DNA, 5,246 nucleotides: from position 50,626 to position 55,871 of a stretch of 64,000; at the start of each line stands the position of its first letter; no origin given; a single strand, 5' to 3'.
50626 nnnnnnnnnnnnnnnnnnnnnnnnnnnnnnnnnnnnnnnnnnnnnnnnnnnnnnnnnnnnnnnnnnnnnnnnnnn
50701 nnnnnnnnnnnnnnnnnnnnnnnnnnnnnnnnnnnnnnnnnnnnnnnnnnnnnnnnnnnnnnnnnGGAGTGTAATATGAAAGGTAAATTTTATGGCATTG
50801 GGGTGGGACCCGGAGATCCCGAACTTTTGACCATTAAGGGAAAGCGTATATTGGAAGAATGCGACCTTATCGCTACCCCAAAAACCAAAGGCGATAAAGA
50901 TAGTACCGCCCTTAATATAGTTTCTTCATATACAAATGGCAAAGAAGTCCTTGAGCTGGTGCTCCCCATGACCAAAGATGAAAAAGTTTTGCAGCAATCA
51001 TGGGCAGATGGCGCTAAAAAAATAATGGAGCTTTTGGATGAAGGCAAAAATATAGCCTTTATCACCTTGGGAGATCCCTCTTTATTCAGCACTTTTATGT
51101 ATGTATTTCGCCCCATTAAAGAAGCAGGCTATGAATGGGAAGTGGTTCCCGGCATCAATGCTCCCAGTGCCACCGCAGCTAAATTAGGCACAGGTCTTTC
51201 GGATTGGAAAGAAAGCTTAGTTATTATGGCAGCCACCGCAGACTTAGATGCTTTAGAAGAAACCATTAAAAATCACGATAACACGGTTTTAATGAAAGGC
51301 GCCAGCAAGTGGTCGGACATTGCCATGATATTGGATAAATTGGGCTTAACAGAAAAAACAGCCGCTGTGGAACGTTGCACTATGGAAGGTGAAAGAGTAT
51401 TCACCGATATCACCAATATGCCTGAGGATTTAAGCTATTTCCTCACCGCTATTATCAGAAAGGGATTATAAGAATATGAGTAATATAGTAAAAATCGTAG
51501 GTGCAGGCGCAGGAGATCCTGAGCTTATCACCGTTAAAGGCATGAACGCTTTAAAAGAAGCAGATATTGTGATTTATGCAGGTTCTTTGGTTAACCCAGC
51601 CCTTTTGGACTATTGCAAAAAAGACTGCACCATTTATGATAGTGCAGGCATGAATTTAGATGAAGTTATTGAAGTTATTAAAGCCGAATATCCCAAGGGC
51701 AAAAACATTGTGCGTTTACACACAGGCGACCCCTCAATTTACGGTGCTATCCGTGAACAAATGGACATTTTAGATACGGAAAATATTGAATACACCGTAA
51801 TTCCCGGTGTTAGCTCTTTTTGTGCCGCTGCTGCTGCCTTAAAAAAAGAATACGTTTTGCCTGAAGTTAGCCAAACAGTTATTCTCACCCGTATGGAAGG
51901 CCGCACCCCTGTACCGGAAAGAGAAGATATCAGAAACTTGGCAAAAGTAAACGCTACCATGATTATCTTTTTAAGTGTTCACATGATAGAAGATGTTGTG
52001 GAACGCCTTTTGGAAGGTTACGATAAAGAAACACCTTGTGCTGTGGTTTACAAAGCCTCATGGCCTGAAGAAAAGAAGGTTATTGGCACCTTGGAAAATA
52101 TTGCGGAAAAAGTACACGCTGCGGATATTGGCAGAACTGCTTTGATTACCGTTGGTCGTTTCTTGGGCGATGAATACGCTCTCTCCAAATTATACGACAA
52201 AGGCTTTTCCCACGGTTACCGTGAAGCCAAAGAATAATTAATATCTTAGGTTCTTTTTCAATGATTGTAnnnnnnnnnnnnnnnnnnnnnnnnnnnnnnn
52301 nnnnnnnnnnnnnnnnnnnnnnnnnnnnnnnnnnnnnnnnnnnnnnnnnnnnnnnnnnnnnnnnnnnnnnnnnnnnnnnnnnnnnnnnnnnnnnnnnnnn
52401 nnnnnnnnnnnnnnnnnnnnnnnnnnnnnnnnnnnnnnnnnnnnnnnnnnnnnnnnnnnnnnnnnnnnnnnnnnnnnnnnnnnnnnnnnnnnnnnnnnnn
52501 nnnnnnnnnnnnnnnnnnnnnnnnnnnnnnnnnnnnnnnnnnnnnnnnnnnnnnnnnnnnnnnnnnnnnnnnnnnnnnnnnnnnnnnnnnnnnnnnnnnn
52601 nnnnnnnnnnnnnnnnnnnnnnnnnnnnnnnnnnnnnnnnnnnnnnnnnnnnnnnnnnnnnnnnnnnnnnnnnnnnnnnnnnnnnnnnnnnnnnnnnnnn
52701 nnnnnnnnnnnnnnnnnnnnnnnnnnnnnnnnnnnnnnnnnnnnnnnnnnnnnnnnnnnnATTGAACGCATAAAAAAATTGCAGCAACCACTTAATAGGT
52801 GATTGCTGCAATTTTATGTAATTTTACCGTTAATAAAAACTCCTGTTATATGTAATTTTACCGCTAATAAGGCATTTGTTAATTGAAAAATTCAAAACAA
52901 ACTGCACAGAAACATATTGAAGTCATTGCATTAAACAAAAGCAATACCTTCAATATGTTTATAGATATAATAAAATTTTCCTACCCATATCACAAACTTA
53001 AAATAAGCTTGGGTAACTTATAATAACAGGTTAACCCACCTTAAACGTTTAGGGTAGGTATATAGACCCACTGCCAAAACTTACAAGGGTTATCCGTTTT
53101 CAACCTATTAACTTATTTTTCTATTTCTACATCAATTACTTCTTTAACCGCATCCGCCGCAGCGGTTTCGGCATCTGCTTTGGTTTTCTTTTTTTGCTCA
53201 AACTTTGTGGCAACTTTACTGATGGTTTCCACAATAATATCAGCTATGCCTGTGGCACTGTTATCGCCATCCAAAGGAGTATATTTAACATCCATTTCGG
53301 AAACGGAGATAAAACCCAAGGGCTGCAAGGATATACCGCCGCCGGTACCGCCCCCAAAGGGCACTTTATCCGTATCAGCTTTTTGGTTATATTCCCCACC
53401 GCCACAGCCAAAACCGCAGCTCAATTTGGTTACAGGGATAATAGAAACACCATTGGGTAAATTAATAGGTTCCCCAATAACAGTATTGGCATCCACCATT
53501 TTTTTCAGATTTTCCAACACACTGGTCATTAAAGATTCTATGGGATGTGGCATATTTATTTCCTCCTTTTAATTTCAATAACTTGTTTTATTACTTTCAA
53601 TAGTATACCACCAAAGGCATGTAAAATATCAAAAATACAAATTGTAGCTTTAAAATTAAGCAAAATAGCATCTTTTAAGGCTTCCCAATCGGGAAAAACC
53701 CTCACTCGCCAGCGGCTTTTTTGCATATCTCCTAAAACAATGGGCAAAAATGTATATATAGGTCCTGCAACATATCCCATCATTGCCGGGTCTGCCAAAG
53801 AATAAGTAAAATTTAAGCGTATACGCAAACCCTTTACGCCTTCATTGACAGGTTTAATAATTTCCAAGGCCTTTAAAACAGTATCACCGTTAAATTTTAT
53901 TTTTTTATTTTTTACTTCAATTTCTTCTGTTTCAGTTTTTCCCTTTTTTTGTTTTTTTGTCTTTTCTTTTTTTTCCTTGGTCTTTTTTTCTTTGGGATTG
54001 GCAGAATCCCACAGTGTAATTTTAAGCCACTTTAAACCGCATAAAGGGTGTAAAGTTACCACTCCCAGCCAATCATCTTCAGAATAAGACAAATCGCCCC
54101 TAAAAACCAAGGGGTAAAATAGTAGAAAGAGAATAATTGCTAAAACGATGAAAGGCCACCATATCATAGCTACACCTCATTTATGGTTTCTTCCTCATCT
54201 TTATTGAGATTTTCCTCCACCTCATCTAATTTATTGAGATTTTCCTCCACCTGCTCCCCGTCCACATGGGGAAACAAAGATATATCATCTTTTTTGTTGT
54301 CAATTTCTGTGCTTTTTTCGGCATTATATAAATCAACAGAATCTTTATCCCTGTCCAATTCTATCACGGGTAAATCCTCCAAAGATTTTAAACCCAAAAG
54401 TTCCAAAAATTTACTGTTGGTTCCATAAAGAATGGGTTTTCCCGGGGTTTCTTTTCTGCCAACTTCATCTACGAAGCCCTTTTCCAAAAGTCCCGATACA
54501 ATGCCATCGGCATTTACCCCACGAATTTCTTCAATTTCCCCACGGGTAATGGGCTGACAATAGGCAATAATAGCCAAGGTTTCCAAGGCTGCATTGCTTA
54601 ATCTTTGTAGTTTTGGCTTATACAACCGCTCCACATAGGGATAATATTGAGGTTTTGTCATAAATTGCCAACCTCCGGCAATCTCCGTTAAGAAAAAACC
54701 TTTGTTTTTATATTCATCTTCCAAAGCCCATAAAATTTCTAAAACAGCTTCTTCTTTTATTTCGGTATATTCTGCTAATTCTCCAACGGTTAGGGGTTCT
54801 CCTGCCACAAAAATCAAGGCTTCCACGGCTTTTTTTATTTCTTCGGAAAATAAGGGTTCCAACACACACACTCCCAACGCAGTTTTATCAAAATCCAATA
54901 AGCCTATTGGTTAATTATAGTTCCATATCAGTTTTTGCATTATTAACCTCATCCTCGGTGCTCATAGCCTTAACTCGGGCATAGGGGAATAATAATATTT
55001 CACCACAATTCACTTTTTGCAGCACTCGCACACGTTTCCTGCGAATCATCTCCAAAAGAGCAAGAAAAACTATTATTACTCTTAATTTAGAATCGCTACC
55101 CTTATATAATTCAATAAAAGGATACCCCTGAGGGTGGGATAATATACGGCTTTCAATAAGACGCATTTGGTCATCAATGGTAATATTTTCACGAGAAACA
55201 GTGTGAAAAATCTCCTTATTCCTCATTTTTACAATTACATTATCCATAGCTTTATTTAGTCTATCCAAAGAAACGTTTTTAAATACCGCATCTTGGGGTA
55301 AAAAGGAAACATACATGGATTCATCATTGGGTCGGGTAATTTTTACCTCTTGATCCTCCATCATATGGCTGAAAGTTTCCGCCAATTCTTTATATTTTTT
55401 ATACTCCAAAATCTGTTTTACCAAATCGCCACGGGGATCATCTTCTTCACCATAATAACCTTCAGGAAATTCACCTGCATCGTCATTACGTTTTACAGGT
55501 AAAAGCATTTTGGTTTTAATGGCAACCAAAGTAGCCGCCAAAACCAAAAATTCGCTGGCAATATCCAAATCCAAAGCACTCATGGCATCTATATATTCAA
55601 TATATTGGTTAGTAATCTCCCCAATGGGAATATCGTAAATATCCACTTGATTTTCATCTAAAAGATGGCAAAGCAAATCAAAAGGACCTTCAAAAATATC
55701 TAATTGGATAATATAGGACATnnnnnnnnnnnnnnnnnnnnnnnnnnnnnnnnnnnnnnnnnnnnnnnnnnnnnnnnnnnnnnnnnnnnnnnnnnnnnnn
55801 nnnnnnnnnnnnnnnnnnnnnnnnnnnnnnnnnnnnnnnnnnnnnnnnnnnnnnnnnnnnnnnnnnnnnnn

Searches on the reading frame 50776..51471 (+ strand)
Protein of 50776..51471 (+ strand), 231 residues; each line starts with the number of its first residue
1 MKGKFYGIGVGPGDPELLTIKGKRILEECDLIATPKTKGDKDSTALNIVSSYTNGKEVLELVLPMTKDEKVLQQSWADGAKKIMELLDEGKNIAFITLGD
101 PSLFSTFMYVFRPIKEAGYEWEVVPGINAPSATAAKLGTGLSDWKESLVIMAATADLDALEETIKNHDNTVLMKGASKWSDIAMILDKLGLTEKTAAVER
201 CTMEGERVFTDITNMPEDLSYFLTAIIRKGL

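Call 32: search_protein_families(library=pfam, proteins=[window:50776-51471:+], max_evalue=0.00001)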
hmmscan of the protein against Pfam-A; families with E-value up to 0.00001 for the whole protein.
window:50776-51471:+ (231 aa): 1 family
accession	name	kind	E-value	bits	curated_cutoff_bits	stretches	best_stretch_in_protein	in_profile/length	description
PF00590.25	TP_methylase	-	3e-48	165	27.8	1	4-210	1-205/212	Tetrapyrrole (Corrin/Porphyrin) Methylases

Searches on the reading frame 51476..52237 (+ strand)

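Call 32: search_protein_families(library=pfam, proteins=[window:51476-52237:+], max_evalue=0.00001)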
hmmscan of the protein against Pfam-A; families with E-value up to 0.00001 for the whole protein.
window:51476-52237:+ (253 aa): 1 family
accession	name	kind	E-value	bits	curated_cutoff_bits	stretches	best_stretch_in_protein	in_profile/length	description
PF00590.25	TP_methylase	-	5.1e-53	180.6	27.8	1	7-209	4-211/212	Tetrapyrrole (Corrin/Porphyrin) Methylases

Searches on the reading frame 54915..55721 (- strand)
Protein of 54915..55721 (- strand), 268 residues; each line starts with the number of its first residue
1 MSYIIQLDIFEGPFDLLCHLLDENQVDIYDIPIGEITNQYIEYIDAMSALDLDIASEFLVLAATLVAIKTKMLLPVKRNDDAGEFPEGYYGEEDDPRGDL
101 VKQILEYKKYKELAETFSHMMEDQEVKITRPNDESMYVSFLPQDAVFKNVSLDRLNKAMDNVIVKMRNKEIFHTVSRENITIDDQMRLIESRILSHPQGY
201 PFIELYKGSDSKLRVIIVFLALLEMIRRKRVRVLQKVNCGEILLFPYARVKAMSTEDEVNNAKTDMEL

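Call 35: search_protein_families(library=pfam, proteins=[window:54915-55721:-], max_evalue=0.00001)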
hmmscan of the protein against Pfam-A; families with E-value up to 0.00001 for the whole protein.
window:54915-55721:- (268 aa): 1 family
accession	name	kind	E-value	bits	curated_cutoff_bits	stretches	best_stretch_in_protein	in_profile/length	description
PF02616.19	SMC_ScpA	-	3.4e-34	119.3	24.6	1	21-242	2-227/232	Segregation and condensation protein ScpA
